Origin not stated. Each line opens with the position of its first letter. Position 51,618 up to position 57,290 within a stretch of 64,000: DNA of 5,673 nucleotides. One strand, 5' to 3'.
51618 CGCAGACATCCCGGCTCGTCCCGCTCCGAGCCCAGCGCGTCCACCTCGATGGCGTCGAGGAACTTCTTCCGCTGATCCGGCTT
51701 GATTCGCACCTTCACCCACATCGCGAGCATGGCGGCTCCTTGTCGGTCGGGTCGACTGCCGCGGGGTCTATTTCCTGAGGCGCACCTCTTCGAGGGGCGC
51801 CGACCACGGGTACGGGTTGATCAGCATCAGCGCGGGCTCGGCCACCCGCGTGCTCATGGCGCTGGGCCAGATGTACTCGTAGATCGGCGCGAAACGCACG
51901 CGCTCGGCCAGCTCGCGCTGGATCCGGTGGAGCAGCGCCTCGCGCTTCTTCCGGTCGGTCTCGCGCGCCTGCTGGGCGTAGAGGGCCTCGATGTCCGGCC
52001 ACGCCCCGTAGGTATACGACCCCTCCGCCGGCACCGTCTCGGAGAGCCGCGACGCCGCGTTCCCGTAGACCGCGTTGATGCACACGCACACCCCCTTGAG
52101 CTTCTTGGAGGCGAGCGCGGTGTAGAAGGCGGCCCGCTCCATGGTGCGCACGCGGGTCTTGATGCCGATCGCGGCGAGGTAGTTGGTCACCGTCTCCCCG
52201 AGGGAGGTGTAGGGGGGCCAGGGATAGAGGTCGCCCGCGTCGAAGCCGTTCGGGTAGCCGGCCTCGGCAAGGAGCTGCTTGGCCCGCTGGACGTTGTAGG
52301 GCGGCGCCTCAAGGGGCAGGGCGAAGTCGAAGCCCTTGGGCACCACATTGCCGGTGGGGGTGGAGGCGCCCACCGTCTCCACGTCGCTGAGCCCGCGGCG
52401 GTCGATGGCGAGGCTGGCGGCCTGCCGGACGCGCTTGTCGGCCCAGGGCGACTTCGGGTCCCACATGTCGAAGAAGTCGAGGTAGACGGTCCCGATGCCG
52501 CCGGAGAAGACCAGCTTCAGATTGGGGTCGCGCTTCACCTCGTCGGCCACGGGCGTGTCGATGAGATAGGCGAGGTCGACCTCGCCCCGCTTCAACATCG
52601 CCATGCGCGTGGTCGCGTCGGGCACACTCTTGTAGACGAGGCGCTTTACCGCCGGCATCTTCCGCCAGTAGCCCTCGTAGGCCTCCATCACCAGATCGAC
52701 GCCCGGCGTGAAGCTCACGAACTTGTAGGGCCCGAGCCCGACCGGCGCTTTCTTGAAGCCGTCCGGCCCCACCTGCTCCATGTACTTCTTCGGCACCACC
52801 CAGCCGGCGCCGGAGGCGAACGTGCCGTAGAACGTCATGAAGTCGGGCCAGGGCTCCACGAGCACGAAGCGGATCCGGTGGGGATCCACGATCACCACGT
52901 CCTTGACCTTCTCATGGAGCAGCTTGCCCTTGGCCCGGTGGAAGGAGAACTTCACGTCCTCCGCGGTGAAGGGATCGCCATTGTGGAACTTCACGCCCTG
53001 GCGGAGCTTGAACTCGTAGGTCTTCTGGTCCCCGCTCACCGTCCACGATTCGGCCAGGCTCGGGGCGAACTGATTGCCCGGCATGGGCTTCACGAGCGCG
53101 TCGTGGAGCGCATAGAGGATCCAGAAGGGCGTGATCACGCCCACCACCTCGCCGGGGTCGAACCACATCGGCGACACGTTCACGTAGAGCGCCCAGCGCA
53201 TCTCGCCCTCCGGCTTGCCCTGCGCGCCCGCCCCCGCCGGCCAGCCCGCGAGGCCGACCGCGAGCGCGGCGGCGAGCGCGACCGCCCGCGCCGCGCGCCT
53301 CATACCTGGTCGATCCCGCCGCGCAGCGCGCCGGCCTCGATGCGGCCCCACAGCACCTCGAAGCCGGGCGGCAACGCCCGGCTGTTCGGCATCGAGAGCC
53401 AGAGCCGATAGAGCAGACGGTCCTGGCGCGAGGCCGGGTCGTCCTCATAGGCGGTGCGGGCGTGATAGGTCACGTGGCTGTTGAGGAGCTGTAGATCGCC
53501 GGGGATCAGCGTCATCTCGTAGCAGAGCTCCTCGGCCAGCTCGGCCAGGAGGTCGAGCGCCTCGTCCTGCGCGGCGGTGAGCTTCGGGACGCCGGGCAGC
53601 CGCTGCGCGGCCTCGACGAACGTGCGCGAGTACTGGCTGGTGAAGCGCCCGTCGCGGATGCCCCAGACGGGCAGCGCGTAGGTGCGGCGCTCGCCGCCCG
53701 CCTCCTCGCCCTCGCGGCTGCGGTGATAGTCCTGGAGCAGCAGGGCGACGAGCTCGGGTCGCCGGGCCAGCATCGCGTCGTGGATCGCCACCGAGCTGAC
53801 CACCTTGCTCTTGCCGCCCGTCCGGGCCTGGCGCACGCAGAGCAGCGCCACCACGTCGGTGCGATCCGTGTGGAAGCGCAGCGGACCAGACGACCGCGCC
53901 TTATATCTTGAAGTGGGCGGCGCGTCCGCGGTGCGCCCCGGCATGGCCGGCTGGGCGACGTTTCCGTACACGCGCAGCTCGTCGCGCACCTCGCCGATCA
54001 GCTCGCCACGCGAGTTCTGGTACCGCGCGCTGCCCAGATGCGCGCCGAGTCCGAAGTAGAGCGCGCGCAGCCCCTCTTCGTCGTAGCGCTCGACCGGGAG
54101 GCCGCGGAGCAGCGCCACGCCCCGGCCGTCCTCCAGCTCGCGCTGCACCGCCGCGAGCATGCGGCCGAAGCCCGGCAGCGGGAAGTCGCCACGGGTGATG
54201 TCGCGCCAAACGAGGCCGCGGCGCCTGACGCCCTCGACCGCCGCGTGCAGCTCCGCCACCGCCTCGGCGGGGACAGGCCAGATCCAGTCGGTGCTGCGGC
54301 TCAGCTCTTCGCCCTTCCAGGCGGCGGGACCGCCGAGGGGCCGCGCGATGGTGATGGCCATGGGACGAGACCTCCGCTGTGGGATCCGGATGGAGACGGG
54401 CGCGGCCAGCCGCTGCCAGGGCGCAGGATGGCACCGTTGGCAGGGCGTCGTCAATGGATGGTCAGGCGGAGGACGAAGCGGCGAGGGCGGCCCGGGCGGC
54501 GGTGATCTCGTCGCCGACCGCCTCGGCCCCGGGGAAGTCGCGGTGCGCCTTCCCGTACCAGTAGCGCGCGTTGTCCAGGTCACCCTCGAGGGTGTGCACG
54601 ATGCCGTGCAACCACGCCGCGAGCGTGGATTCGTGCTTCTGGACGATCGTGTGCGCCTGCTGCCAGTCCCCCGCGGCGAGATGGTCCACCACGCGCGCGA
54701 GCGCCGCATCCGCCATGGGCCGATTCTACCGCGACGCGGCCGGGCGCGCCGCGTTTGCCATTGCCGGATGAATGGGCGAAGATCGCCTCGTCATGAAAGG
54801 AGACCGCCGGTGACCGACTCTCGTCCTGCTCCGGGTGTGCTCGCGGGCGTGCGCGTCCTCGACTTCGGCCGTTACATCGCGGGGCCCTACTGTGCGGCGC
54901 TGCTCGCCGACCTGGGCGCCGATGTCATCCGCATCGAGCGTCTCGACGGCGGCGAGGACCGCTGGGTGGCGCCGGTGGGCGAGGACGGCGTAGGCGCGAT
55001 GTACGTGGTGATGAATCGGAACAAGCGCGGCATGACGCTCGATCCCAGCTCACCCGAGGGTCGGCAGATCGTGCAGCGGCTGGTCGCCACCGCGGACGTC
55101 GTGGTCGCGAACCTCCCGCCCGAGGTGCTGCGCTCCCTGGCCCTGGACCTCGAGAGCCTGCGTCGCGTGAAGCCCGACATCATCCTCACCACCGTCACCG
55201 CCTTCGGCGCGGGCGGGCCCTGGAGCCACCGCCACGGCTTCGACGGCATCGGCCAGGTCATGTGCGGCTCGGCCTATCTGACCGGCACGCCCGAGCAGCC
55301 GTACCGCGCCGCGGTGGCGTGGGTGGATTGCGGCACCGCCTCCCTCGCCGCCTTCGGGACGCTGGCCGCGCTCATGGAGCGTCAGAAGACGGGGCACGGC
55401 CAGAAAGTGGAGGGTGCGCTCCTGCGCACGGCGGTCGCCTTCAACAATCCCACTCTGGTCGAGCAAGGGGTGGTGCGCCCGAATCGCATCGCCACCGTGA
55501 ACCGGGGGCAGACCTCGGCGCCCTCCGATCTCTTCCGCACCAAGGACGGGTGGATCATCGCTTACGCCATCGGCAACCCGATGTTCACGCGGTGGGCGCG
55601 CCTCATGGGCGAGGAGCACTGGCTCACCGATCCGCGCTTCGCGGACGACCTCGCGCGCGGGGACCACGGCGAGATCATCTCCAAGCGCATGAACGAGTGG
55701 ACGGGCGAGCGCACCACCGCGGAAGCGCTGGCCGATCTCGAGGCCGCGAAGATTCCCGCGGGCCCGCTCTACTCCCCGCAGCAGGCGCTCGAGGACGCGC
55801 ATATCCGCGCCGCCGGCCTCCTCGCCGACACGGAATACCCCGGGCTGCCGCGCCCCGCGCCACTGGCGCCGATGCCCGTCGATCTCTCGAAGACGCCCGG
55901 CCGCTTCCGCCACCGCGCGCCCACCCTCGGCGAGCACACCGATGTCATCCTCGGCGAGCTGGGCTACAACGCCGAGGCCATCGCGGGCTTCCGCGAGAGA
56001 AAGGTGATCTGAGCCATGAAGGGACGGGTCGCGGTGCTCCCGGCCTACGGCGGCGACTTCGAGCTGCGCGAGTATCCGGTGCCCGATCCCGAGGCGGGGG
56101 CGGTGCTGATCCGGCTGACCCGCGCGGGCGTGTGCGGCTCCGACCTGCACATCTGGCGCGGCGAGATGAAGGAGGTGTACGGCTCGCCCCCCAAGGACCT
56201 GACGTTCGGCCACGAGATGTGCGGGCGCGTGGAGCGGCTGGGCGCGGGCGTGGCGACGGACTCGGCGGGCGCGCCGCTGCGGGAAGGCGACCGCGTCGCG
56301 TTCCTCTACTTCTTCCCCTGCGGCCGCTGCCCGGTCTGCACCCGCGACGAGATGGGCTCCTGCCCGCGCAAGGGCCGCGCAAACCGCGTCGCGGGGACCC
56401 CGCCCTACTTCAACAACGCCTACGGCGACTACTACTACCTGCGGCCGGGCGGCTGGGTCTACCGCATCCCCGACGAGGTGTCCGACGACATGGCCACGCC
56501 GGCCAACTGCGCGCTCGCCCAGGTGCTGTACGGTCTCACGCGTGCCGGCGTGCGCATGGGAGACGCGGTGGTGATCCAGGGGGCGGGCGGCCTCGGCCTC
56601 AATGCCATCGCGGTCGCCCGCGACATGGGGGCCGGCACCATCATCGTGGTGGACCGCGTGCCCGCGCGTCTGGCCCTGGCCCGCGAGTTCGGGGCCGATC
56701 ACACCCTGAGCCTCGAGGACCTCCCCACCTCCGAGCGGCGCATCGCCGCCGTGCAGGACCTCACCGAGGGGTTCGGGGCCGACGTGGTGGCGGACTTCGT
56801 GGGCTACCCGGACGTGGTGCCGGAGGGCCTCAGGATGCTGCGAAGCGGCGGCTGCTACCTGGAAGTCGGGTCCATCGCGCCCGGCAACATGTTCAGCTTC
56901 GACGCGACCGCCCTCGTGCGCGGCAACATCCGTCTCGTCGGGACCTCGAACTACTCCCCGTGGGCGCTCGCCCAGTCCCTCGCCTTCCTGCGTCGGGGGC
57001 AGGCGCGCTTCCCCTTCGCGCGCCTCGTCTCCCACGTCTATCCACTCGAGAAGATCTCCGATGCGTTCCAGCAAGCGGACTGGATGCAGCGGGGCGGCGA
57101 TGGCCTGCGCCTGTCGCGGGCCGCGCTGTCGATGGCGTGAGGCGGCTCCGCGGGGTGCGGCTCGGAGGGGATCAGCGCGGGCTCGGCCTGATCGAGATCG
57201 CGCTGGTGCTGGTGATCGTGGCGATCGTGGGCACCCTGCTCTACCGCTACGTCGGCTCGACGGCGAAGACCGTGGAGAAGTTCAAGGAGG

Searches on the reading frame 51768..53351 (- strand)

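Call 9: search_protein_families(library=pfam, proteins=[window:51768-53351:-], max_evalue=0.001)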
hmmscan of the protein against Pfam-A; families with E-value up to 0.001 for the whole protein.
window:51768-53351:- (527 aa): 1 family
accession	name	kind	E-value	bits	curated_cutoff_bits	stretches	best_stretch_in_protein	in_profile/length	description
PF00496.27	SBP_bac_5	-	2.2e-77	261.1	32.4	1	95-417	2-338/368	Bacterial extracellular solute-binding proteins, family 5 Middle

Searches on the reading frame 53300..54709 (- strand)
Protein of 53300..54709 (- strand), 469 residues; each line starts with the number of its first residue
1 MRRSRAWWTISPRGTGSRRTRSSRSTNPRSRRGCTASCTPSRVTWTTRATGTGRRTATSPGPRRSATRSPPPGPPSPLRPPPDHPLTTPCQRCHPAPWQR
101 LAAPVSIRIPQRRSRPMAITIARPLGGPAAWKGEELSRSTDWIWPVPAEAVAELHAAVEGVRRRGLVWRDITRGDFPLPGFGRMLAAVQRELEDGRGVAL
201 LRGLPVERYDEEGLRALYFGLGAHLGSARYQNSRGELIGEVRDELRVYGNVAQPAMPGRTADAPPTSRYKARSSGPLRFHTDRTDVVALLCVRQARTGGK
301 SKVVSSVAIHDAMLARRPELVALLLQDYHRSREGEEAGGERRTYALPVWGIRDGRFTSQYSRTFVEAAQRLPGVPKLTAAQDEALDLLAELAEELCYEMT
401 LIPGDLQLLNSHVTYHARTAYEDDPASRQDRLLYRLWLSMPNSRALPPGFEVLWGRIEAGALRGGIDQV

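Call 9: search_protein_families(library=pfam, proteins=[window:53300-54709:-], max_evalue=0.001)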
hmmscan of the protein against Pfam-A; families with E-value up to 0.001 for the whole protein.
window:53300-54709:- (469 aa): 1 family
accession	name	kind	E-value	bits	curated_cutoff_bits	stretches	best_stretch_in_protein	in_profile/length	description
PF02668.22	TauD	-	5.4e-31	108.9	27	1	175-437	13-267/267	Taurine catabolism dioxygenase TauD, TfdA family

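Call 37: search_protein_families(library=pfam, proteins=[window:53300-54709:-], max_evalue=0.01)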
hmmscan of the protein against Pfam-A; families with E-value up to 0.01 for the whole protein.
window:53300-54709:- (469 aa): 1 family
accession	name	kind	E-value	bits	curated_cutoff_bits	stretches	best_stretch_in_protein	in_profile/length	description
PF02668.22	TauD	-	5.4e-31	108.9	27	1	175-437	13-267/267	Taurine catabolism dioxygenase TauD, TfdA family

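Call 92: search_protein_families(library=ncbifam, proteins=[window:53300-54709:-], max_evalue=1e-10)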
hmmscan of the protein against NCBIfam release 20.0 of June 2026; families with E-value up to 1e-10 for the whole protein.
window:53300-54709:- (469 aa): 0 families

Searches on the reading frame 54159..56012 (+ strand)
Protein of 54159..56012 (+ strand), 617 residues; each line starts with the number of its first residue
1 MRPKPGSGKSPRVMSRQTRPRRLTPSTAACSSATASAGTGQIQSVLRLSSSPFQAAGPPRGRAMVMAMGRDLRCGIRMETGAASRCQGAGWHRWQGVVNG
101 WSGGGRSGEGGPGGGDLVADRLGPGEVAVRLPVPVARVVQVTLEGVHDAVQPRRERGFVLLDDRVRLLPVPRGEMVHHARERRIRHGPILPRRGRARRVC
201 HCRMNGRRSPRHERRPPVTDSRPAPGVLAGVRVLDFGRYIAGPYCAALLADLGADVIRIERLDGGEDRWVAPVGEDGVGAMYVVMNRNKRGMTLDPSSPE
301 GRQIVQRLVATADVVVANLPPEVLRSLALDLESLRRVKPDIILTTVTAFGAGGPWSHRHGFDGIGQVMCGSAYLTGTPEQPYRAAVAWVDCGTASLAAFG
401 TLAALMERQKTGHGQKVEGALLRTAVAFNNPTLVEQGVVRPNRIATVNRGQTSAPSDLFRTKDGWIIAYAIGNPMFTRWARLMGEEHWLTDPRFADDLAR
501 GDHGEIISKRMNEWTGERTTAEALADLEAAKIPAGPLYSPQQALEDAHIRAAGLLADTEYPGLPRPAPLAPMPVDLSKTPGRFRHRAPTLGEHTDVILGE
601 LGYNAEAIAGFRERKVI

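Call 9: search_protein_families(library=pfam, proteins=[window:54159-56012:+], max_evalue=0.001)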
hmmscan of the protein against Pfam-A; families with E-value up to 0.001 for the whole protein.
window:54159-56012:+ (617 aa): 1 family
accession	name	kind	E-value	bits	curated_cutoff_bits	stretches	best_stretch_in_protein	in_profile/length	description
PF02515.22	CoA_transf_3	-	3.8e-113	378.8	23.3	1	228-594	1-366/366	CoA-transferase family III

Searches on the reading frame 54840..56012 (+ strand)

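Call 82: search_protein_families(library=pfam, proteins=[window:54840-56012:+], max_evalue=0.01)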
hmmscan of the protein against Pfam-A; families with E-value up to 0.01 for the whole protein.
window:54840-56012:+ (390 aa): 1 family
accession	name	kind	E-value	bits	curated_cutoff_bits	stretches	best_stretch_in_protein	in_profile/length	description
PF02515.22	CoA_transf_3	-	9.1e-114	380.8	23.3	1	1-367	1-366/366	CoA-transferase family III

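Call 92: search_protein_families(library=ncbifam, proteins=[window:54840-56012:+], max_evalue=1e-10)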
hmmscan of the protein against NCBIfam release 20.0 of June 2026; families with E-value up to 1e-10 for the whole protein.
window:54840-56012:+ (390 aa): 7 families
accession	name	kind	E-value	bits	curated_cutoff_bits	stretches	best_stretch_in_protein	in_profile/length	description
NF052585.1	SucGlutTfsCaiB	equivalog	1.2e-66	225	750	1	1-375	8-389/394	succinate--glutarate CoA-transferase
NF003809.0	PRK05398.1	subfamily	2.2e-61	207.7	442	2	1-196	5-202/416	formyl-CoA transferase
NF041294.1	Scnl_mescCoAtase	equivalog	7.4e-55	186.6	700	1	2-371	5-380/381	succinyl-CoA:mesaconate CoA-transferase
TIGR03253.1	oxalate_frc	equivalog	3.8e-54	184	504.2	2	1-195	4-200/416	formyl-CoA transferase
NF008511.0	PRK11430.1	equivalog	2.1e-34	119.3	522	1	3-331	12-341/381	CoA:oxalate CoA-transferase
NF002914.1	PRK03525.1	equivalog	2.5e-27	95.8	413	1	1-387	10-394/400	L-carnitine CoA-transferase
TIGR04253.1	mesacon_CoA_iso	equivalog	5.9e-21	74.9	725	1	1-382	3-391/403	2-methylfumaryl-CoA isomerase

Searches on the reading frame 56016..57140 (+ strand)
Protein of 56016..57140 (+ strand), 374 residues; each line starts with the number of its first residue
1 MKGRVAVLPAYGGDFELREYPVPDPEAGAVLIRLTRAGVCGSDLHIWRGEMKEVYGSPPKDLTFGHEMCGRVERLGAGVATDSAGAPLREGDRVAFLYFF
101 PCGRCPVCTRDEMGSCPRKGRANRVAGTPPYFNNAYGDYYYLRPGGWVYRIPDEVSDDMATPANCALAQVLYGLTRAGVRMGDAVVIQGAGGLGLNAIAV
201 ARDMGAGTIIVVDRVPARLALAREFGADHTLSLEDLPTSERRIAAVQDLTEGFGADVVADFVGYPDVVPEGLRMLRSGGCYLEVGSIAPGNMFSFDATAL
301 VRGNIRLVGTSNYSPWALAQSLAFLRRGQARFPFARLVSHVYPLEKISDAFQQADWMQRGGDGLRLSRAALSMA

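Call 9: search_protein_families(library=pfam, proteins=[window:56016-57140:+], max_evalue=0.001)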
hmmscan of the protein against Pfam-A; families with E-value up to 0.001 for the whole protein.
window:56016-57140:+ (374 aa): 5 families
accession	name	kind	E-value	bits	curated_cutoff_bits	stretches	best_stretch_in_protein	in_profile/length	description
PF00107.32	ADH_zinc_N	-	7.4e-25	87.8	31.8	1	192-324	1-126/129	Zinc-binding dehydrogenase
PF08240.17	ADH_N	-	5.4e-18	65.6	23.5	1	27-153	2-104/104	Alcohol dehydrogenase GroES-like domain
PF16912.11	Glu_dehyd_C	-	3.4e-10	40.2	34.9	1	183-355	32-202/211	Glucose dehydrogenase C-terminus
PF13602.12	ADH_zinc_N_2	-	1.1e-05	26.8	27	1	226-353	2-122/134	Zinc-binding dehydrogenase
PF01262.27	AlaDh_PNT_C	-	0.00039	20.3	23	1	178-228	25-74/214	Alanine dehydrogenase/PNT, C-terminal domain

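Call 92: search_protein_families(library=ncbifam, proteins=[window:56016-57140:+], max_evalue=1e-10)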
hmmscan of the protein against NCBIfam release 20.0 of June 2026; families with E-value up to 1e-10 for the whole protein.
window:56016-57140:+ (374 aa): 18 families
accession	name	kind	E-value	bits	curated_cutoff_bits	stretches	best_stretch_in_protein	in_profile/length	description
TIGR03366.1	HpnZ_proposed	hypoth_equivalog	3.4e-67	226.9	328.1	1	24-347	2-315/315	putative phosphonate catabolism associated alcohol dehydrogenase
NF041097.1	keto_inos_dh_IolM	equivalog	2.3e-37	128.6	450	2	176-355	201-378/389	scyllo-inosose 3-dehydrogenase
TIGR00692.1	tdh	equivalog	7.7e-37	127.1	458.35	1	16-353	12-327/340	L-threonine 3-dehydrogenase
TIGR03989.1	Rxyl_3153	subfamily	7.7e-36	124.1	440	2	153-353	157-357/370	NDMA-dependent alcohol dehydrogenase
NF003808.0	PRK05396.1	equivalog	2.6e-35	121.9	380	1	15-354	13-328/341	L-threonine 3-dehydrogenase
NF010344.0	PRK13771.1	subfamily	5.4e-35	121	349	1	6-331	4-301/334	putative alcohol dehydrogenase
NF041172.1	AcrlCoa_red_Thmprot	equivalog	7.7e-33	113.8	500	1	6-357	4-324/334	acryloyl-CoA reductase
TIGR03451.1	mycoS_dep_FDH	equivalog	2.6e-30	105.5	512.9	1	14-353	13-345/358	S-(hydroxymethyl)mycothiol dehydrogenase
NF007489.0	PRK10083.1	equivalog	3.5e-28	98.6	376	1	16-277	13-251/339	Zn-dependent oxidoreductase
NF007375.0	PRK09880.1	equivalog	6.8e-26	90.8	469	1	29-354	29-330/344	L-idonate 5-dehydrogenase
NF006940.0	PRK09422.1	equivalog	1.5e-22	80.1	344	1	24-312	21-285/338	alcohol dehydrogenase AdhP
TIGR02818.1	adh_III_F_hyde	equivalog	1.9e-21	76.6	543.95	1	4-353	3-355/368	S-(hydroxymethyl)glutathione dehydrogenase/class III alcohol dehydrogenase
NF007642.0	PRK10309.1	equivalog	9e-20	71.2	550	1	13-240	10-219/347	galactitol-1-phosphate 5-dehydrogenase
TIGR02819.1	fdhA_non_GSH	equivalog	9.2e-19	67.3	636.95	1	28-246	37-252/397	formaldehyde dehydrogenase, glutathione-independent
TIGR03201.1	dearomat_had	equivalog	1.4e-18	67.1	338.65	1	18-240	14-224/349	6-hydroxycyclohex-1-ene-1-carbonyl-CoA dehydrogenase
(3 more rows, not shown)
